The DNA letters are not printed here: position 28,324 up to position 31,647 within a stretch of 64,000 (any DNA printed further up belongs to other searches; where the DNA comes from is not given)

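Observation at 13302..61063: Genome-wide family of intergenic hairpins followed by TATG(A/C/T) on the transcribed strand instead of a U-tract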

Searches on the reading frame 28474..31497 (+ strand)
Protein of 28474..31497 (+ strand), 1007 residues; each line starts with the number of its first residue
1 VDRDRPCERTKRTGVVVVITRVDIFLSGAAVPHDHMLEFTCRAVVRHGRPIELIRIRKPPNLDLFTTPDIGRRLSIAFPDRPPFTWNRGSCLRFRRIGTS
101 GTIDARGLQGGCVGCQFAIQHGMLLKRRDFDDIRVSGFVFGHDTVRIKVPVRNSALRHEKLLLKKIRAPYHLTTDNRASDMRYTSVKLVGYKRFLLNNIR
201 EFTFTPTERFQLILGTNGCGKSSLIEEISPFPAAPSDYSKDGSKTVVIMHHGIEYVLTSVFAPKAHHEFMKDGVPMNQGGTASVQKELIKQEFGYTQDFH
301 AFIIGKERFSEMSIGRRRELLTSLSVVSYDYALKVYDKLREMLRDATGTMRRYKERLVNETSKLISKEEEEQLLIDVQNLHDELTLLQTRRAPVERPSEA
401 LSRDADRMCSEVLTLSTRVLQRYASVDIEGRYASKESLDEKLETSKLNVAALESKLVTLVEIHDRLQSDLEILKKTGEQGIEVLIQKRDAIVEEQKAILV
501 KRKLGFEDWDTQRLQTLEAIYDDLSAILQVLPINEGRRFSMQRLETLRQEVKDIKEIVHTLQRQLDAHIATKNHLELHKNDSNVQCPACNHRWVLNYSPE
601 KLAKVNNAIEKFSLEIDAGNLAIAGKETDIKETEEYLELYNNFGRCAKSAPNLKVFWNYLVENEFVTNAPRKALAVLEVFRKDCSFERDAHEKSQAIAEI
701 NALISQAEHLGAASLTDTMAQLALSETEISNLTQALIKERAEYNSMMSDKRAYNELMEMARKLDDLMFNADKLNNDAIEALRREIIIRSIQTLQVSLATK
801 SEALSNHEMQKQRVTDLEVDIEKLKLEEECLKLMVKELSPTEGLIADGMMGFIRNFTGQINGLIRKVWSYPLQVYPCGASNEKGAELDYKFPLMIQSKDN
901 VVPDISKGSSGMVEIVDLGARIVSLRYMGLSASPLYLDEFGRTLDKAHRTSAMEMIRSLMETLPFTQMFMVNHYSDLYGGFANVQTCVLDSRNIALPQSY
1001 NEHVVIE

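Call 11: search_protein_families(library=pfam, proteins=[window:28474-31497:+], max_evalue=0.01)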
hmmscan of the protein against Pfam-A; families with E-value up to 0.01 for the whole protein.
window:28474-31497:+ (1007 aa): 2 families
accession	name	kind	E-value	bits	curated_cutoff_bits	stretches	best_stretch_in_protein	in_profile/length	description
PF02463.25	SMC_N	-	1e-07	32.1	40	1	200-228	11-44/220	RecF/RecN/SMC N terminal domain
PF00005.33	ABC_tran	-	0.0059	17.6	25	0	202-234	6-37/137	ABC transporter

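Call 12: search_protein_families(library=phrogs, proteins=[window:28474-31497:+], max_evalue=0.00001)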
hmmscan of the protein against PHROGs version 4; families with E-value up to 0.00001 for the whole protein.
window:28474-31497:+ (1007 aa): 1 family
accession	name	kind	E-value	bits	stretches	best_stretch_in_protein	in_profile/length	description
phrog_77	-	DNA, RNA and nucleotide metabolism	1.4e-75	256.5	1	171-1007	285-964/967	SbcC-like subunit of palindrome specific endonuclease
